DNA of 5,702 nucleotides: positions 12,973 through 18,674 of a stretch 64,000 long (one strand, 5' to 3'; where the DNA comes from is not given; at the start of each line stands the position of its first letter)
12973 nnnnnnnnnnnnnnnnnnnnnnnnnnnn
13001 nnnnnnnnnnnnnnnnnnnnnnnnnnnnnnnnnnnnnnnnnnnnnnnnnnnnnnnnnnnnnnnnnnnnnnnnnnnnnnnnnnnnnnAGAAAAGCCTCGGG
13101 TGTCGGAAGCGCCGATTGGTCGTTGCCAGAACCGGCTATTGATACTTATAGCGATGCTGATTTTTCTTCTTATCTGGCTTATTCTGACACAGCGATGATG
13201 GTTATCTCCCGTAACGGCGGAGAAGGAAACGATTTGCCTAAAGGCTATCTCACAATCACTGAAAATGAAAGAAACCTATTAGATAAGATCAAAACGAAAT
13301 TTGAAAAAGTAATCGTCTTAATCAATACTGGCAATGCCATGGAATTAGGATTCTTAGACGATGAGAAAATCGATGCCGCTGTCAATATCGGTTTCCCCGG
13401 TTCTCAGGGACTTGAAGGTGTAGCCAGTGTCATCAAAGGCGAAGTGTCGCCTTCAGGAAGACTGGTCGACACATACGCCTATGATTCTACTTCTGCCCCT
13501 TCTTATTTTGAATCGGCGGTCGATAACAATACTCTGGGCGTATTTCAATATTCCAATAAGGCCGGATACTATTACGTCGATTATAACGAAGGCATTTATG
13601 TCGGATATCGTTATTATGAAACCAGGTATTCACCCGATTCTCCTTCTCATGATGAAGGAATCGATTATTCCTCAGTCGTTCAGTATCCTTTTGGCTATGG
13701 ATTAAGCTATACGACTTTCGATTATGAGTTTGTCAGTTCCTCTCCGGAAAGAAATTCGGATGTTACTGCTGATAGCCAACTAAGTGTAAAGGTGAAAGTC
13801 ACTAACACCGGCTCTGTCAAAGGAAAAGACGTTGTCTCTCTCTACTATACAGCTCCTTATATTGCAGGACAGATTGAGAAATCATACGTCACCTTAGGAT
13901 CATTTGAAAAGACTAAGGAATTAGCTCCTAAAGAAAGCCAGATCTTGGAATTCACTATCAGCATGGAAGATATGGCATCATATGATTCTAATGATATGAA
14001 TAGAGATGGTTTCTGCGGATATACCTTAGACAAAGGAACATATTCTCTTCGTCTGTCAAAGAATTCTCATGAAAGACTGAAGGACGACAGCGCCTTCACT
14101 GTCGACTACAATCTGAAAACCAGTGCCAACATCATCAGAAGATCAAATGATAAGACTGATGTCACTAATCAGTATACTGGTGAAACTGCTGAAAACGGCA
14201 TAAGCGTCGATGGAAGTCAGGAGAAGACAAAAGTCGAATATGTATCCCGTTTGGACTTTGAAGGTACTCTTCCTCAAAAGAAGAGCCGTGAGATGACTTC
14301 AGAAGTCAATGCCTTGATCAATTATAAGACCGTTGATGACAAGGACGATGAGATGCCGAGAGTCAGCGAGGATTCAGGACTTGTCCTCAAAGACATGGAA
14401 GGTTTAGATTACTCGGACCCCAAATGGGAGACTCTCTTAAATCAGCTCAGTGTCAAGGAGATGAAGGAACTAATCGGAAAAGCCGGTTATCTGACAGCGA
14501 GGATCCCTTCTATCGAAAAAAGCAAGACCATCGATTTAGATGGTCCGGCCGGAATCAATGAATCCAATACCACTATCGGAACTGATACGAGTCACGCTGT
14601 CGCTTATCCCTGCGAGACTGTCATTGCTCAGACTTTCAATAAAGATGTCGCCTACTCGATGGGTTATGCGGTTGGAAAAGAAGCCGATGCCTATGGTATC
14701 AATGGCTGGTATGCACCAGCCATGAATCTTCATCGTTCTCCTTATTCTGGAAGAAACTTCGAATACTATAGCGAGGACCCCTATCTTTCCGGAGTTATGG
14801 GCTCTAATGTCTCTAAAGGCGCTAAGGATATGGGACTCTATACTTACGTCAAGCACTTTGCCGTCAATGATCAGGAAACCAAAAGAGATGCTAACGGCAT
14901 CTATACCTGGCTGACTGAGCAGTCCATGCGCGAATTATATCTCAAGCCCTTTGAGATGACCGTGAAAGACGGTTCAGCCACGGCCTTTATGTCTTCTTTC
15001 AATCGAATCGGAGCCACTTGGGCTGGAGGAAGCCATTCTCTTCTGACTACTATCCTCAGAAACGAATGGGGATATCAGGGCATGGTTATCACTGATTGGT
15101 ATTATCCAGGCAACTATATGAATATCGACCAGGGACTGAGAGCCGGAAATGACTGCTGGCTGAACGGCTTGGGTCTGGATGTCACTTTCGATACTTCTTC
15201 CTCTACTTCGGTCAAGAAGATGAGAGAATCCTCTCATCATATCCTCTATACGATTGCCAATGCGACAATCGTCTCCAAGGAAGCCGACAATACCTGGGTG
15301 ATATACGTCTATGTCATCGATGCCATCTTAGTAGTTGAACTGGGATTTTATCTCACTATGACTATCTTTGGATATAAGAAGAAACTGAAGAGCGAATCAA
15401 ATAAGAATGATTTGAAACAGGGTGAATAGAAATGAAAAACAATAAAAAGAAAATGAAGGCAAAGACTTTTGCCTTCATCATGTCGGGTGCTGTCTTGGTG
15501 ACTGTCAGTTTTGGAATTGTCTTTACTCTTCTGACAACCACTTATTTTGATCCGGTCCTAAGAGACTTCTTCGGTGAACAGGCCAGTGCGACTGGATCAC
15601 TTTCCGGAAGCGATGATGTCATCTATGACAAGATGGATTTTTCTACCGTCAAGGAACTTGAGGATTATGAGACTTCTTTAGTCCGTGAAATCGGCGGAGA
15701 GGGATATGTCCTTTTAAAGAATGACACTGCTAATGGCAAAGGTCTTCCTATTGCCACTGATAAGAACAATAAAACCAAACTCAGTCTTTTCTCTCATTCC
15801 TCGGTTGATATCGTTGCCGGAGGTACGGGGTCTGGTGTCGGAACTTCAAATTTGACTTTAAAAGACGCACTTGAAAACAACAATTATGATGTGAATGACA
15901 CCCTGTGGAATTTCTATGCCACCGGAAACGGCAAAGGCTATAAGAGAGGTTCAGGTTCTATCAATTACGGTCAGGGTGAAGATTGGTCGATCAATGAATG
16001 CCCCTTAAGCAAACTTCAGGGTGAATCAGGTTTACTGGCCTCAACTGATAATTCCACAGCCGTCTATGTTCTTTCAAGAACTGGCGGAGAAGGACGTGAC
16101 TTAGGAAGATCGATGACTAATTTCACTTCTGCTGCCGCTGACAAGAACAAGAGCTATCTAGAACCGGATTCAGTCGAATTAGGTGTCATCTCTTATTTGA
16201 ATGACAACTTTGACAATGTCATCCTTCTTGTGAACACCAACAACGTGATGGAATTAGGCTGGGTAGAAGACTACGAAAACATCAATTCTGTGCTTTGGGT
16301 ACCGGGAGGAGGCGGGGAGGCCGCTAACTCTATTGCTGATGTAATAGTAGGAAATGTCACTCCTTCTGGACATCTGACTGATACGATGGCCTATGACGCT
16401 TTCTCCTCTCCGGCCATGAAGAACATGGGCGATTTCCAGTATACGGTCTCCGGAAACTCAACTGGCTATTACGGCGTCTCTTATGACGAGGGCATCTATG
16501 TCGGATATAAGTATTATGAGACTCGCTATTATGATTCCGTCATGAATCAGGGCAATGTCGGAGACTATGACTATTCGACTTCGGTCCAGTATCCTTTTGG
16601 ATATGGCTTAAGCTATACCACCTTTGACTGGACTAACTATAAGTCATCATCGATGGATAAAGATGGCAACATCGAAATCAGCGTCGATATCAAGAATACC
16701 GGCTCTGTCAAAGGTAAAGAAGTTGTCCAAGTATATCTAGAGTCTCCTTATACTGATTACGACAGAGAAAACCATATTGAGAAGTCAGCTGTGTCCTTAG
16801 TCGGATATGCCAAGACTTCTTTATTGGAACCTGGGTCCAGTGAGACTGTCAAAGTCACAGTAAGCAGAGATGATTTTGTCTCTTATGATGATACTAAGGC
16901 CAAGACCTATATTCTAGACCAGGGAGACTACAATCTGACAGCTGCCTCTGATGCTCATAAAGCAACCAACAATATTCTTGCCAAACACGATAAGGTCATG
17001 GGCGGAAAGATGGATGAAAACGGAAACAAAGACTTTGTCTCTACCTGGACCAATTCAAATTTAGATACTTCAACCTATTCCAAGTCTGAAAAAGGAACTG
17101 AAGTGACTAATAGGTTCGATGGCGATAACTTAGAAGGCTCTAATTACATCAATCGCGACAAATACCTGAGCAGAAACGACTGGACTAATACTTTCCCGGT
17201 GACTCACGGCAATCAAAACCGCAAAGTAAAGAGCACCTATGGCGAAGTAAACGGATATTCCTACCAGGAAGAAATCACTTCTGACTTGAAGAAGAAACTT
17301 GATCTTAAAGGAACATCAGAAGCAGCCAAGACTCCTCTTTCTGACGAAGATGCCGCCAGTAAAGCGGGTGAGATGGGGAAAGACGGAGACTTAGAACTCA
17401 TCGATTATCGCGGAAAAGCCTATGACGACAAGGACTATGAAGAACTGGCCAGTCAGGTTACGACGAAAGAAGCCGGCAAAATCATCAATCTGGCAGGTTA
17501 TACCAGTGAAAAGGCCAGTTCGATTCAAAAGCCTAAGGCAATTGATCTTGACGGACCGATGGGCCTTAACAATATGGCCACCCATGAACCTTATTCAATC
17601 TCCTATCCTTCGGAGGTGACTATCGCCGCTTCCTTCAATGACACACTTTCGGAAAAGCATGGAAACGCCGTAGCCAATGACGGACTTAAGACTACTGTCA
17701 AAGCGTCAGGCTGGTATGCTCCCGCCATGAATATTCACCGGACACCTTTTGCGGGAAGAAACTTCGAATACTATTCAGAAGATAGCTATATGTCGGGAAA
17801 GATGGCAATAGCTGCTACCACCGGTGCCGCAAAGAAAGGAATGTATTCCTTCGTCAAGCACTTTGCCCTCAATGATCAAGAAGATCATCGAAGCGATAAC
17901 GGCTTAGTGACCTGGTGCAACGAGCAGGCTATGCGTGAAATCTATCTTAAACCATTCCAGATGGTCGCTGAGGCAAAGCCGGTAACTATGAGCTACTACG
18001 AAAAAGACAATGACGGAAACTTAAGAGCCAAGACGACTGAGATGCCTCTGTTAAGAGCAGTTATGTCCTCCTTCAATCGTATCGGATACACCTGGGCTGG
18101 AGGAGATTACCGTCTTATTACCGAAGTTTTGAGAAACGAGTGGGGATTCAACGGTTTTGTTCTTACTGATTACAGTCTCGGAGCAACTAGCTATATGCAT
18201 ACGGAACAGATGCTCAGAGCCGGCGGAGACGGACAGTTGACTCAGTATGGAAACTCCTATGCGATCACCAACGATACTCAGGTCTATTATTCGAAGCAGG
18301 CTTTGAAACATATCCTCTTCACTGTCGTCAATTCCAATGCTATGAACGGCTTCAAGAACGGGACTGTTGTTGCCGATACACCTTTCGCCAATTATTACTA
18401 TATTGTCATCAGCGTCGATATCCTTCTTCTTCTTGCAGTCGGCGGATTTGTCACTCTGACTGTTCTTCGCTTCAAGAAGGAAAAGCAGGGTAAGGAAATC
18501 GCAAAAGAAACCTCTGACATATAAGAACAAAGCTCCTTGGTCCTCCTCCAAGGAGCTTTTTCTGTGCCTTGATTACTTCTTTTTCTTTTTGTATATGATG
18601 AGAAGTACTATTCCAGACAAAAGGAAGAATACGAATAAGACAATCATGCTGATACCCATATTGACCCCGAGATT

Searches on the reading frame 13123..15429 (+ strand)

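Call 7: search_protein_families(library=pfam, proteins=[window:13123-15429:+], max_evalue=0.01)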
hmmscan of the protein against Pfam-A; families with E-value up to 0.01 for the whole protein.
window:13123-15429:+ (768 aa): 3 families
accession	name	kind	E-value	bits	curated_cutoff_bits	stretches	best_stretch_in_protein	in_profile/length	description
PF00933.27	Glyco_hydro_3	-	5.7e-31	108.5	27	1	493-660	83-253/316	Glycosyl hydrolase family 3 N terminal domain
PF01915.27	Glyco_hydro_3_C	-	7.2e-21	75.5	31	1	15-162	66-200/200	Glycosyl hydrolase family 3 C-terminal domain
PF14310.12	Fn3-like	-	3.7e-07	30.6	25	1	236-314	1-70/71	Fibronectin type III-like domain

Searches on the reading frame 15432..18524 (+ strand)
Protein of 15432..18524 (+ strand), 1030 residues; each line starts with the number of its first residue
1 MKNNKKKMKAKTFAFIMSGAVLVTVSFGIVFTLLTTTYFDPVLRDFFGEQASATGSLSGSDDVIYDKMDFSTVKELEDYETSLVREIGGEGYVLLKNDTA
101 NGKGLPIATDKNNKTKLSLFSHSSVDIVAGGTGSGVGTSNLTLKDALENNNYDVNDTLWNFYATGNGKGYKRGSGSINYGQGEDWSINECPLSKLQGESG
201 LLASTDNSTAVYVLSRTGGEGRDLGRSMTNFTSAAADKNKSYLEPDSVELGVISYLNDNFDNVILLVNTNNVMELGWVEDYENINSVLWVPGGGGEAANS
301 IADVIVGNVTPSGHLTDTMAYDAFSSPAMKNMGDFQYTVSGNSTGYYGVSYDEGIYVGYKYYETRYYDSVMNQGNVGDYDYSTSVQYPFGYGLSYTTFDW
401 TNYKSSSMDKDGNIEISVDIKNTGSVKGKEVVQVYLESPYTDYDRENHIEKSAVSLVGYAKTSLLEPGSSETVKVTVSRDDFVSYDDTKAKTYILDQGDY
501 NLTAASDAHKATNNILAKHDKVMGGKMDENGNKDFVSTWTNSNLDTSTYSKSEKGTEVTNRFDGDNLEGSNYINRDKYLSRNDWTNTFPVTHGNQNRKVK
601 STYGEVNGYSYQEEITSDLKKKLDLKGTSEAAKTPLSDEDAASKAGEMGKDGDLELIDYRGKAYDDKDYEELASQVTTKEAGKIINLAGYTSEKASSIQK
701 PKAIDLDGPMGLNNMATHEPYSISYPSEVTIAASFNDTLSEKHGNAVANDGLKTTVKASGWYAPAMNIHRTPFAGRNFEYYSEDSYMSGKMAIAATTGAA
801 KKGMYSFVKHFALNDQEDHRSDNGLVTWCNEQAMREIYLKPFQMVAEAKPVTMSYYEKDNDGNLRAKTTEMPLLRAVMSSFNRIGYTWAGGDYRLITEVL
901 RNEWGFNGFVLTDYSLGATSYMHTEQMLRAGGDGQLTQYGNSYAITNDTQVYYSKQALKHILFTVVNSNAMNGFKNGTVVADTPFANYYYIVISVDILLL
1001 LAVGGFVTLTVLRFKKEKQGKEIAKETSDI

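Call 7: search_protein_families(library=pfam, proteins=[window:15432-18524:+], max_evalue=0.01)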
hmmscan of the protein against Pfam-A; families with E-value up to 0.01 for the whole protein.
window:15432-18524:+ (1030 aa): 3 families
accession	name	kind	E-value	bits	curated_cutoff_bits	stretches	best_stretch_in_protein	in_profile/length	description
PF00933.27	Glyco_hydro_3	-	1.1e-19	71.4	27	1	696-924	59-263/316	Glycosyl hydrolase family 3 N terminal domain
PF01915.27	Glyco_hydro_3_C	-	1.6e-17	64.6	31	1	93-359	2-200/200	Glycosyl hydrolase family 3 C-terminal domain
PF14310.12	Fn3-like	-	3.4e-11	43.5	25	1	430-506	1-69/71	Fibronectin type III-like domain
